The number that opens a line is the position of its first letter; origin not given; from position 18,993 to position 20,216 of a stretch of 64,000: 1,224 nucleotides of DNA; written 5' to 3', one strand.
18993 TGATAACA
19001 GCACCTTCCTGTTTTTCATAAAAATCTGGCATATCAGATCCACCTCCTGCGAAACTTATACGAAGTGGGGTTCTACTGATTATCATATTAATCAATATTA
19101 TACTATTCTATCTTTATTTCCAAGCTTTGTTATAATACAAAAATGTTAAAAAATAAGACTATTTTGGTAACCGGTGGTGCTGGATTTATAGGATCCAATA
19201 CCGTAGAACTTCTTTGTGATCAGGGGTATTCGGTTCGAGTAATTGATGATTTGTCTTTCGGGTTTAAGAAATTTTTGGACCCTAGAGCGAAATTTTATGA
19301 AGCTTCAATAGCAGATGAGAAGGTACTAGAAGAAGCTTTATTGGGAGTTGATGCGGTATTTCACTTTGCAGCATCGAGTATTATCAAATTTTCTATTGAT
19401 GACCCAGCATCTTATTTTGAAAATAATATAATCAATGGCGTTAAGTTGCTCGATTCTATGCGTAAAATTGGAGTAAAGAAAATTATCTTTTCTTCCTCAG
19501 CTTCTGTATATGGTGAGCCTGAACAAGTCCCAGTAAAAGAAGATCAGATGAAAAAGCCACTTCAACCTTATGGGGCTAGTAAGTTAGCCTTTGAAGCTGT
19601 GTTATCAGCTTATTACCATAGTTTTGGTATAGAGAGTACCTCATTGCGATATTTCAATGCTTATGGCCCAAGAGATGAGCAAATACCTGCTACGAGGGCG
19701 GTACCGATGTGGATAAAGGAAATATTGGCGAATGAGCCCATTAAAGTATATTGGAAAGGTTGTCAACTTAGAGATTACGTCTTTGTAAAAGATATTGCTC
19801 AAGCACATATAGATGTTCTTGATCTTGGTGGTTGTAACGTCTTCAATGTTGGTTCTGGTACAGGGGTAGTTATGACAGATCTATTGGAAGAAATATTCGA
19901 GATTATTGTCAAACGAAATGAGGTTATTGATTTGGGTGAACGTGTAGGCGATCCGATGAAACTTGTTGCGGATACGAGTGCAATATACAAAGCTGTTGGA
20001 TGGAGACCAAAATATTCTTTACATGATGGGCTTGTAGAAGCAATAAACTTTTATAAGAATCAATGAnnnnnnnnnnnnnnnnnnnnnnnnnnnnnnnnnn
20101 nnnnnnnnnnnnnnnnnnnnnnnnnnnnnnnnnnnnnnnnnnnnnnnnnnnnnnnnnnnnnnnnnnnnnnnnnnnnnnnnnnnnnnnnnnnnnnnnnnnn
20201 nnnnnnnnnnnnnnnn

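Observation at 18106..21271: Nucleotide-sugar module: HddA/fucokinase-type GHMP kinase, GalE-like epimerase, and a nucleotidyltransferase fused to a GmhB-like phosphatase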

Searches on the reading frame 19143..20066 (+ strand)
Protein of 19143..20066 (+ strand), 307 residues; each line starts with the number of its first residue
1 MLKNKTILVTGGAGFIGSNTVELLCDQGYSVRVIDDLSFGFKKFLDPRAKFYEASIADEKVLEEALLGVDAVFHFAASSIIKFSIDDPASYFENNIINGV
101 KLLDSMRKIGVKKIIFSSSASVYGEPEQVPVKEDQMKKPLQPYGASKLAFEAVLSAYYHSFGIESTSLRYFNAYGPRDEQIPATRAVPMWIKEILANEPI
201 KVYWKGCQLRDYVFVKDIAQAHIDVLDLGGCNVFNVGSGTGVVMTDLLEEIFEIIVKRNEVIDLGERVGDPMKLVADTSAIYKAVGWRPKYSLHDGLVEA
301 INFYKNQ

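Call 3: search_protein_families(library=pfam, proteins=[window:19143-20066:+], max_evalue=0.01)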
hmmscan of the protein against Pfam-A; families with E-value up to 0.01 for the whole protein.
window:19143-20066:+ (307 aa): 9 families
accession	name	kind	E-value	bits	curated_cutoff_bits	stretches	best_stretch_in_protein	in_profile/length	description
PF01370.27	Epimerase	-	1.6e-58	198.4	20.9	1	7-237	1-240/240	NAD dependent epimerase/dehydratase family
PF16363.11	GDP_Man_Dehyd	-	1.2e-53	183.2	27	1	8-297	1-329/332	GDP-mannose 4,6 dehydratase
PF01073.25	3Beta_HSD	-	6.1e-17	62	22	1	8-223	1-226/280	3-beta hydroxysteroid dehydrogenase/isomerase family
PF05368.20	NmrA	-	4.3e-13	49.9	27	1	4-120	2-108/298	NmrA-like family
PF13460.12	NAD_binding_10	-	3.2e-11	43.9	27.2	1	11-155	1-132/184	NAD(P)H-binding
PF02719.21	Polysacc_synt_2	-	5.7e-09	36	20.2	1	7-255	1-247/293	Polysaccharide biosynthesis protein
PF04321.23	RmlD_sub_bind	-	3.5e-07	30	27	1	6-163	2-145/287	RmlD substrate binding domain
PF07993.18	NAD_binding_4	-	0.00096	18.8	20.1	0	62-160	82-194/258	Male sterility protein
PF00106.31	adh_short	-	0.0072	16.3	26.6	0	5-39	1-35/195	short chain dehydrogenase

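Call 4: search_protein_families(library=ncbifam, proteins=[window:19143-20066:+], max_evalue=0.01)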
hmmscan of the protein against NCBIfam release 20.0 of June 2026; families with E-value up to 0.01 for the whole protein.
window:19143-20066:+ (307 aa): 35 families (the best 25 are shown)
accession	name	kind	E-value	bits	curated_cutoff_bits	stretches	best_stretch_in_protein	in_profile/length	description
TIGR01179.1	galE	equivalog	2.2e-69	233.8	262.3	1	7-301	2-322/332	UDP-glucose 4-epimerase GalE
TIGR01181.1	dTDP_gluc_dehyt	equivalog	8.4e-52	176.2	365.1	1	7-306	2-313/321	dTDP-glucose 4,6-dehydratase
TIGR04180.1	EDH_00030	hypoth_equivalog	8e-46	156.4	475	1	7-292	1-297/297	NAD-dependent 4,6-dehydratase LegB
TIGR02197.1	heptose_epim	equivalog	3.7e-38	131.5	274.6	1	7-304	1-313/316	ADP-glyceromanno-heptose 6-epimerase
NF007956.0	PRK10675.1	subfamily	4e-36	124.8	394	2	7-176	3-183/338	UDP-glucose 4-epimerase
NF011728.1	PRK15181.1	equivalog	1.6e-28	99.7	760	1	2-305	13-338/348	Vi polysaccharide biosynthesis UDP-N-acetylglucosaminuronic acid C-4 epimerase TviC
NF007582.0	PRK10217.1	equivalog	1.3e-26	93.5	698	1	5-305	2-332/355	dTDP-glucose 4,6-dehydratase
NF007490.0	PRK10084.1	subfamily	3.5e-26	92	649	1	7-305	3-335/361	dTDP-glucose 4,6-dehydratase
NF008360.0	PRK11150.1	equivalog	1.1e-25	90.5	452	1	7-251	2-250/310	ADP-glyceromanno-heptose 6-epimerase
TIGR03466.1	HpnA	hypoth_equivalog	9.8e-23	80.5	367.65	1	6-277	2-268/327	hopanoid-associated sugar epimerase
NF047922.1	GDPFucSynFcl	equivalog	9.5e-21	74.5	500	1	4-304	2-301/308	GDP-L-fucose synthase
NF042422.1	oxyalk_red_OleD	equivalog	4.4e-18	65.7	580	1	7-227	3-216/329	2-alkyl-3-oxoalkanoate reductase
TIGR02622.1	CDP_4_6_dhtase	equivalog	9.1e-18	64.5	278.45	1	3-165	3-176/352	CDP-glucose 4,6-dehydratase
NF042423.1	oxyalk_red_Shew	equivalog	2.7e-16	59.5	580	1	4-224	8-219/331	2-alkyl-3-oxoalkanoate reductase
NF008872.0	PRK11908.1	equivalog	3.1e-16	59.4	294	1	5-282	2-294/349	bifunctional UDP-4-keto-pentose/UDP-xylose synthase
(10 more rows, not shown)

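Call 20: search_solved_structures(query=window:19143-20066:+, max_evalue=1e-20)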
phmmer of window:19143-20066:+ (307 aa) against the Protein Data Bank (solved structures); distinct sequences matched with E-value up to 1e-20: 76 (the best 60 are shown).
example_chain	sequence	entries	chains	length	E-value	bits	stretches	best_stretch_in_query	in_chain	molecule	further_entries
4zrm_A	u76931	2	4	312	1.7e-59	205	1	6-305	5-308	UDP-glucose 4-epimerase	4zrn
2p5u_A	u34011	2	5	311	3.5e-50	174.5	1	7-304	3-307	UDP-glucose 4-epimerase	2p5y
6dnt_A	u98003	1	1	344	7.1e-50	173.4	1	2-291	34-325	NAD-dependent epimerase/dehydratase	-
6wjb_A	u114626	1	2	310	2.5e-49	171.7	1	5-297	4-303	NAD-dependent epimerase/dehydratase family protein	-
8wxk_A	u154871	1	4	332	4.3e-49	170.9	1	6-296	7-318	UDP-glucose 4-epimerase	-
6wj9_A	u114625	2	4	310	2.3e-48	168.5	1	5-297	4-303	NAD-dependent epimerase/dehydratase family protein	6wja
4twr_A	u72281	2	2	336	2.2e-46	162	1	6-298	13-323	NAD binding site:NAD-dependent epimerase/dehydratase:UDP-glucose 4-epimerase | UDP-glucose 4-epimerase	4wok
2c20_A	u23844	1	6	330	5.3e-46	160.7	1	6-299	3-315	UDP-GLUCOSE 4-EPIMERASE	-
3ehe_A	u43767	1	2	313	2e-42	149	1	6-297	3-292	UDP-glucose 4-epimerase (GalE-1)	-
7ys8_A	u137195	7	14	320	4.8e-42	147.7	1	7-306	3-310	UDP-glucose 4-epimerase | UDP-glucose 4-epimerase along with EC 5.1.3.2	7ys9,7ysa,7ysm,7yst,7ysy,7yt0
3icp_A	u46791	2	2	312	6.2e-40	140.8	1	7-292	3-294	NAD-dependent epimerase/dehydratase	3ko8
7k3p_A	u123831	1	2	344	1.4e-39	139.7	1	5-292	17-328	UDP-glucose 4-epimerase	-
8rdg_A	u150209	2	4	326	2.6e-38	135.5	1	7-297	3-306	SDR family NAD(P)-dependent oxidoreductase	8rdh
8rdi_A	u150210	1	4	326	9.2e-38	133.7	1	7-297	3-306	SDR family NAD(P)-dependent oxidoreductase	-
8wow_A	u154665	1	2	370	1e-36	130.2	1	5-296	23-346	UDP-glucose 4-epimerase 2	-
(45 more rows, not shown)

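Call 65: search_solved_structures(query=window:19143-20066:+, max_evalue=1e-45, show_alignments=2)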
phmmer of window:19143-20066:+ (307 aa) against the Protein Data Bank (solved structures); distinct sequences matched with E-value up to 1e-45: 8.
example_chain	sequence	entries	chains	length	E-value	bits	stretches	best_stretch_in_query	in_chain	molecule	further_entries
4zrm_A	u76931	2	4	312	1.7e-59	205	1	6-305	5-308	UDP-glucose 4-epimerase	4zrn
2p5u_A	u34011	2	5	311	3.5e-50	174.5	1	7-304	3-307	UDP-glucose 4-epimerase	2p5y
6dnt_A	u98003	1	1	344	7.1e-50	173.4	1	2-291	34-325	NAD-dependent epimerase/dehydratase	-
6wjb_A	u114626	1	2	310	2.5e-49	171.7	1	5-297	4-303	NAD-dependent epimerase/dehydratase family protein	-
8wxk_A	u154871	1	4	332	4.3e-49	170.9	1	6-296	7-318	UDP-glucose 4-epimerase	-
6wj9_A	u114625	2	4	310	2.3e-48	168.5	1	5-297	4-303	NAD-dependent epimerase/dehydratase family protein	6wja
4twr_A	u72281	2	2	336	2.2e-46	162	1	6-298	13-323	NAD binding site:NAD-dependent epimerase/dehydratase:UDP-glucose 4-epimerase | UDP-glucose 4-epimerase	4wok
2c20_A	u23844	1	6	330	5.3e-46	160.7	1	6-299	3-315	UDP-GLUCOSE 4-EPIMERASE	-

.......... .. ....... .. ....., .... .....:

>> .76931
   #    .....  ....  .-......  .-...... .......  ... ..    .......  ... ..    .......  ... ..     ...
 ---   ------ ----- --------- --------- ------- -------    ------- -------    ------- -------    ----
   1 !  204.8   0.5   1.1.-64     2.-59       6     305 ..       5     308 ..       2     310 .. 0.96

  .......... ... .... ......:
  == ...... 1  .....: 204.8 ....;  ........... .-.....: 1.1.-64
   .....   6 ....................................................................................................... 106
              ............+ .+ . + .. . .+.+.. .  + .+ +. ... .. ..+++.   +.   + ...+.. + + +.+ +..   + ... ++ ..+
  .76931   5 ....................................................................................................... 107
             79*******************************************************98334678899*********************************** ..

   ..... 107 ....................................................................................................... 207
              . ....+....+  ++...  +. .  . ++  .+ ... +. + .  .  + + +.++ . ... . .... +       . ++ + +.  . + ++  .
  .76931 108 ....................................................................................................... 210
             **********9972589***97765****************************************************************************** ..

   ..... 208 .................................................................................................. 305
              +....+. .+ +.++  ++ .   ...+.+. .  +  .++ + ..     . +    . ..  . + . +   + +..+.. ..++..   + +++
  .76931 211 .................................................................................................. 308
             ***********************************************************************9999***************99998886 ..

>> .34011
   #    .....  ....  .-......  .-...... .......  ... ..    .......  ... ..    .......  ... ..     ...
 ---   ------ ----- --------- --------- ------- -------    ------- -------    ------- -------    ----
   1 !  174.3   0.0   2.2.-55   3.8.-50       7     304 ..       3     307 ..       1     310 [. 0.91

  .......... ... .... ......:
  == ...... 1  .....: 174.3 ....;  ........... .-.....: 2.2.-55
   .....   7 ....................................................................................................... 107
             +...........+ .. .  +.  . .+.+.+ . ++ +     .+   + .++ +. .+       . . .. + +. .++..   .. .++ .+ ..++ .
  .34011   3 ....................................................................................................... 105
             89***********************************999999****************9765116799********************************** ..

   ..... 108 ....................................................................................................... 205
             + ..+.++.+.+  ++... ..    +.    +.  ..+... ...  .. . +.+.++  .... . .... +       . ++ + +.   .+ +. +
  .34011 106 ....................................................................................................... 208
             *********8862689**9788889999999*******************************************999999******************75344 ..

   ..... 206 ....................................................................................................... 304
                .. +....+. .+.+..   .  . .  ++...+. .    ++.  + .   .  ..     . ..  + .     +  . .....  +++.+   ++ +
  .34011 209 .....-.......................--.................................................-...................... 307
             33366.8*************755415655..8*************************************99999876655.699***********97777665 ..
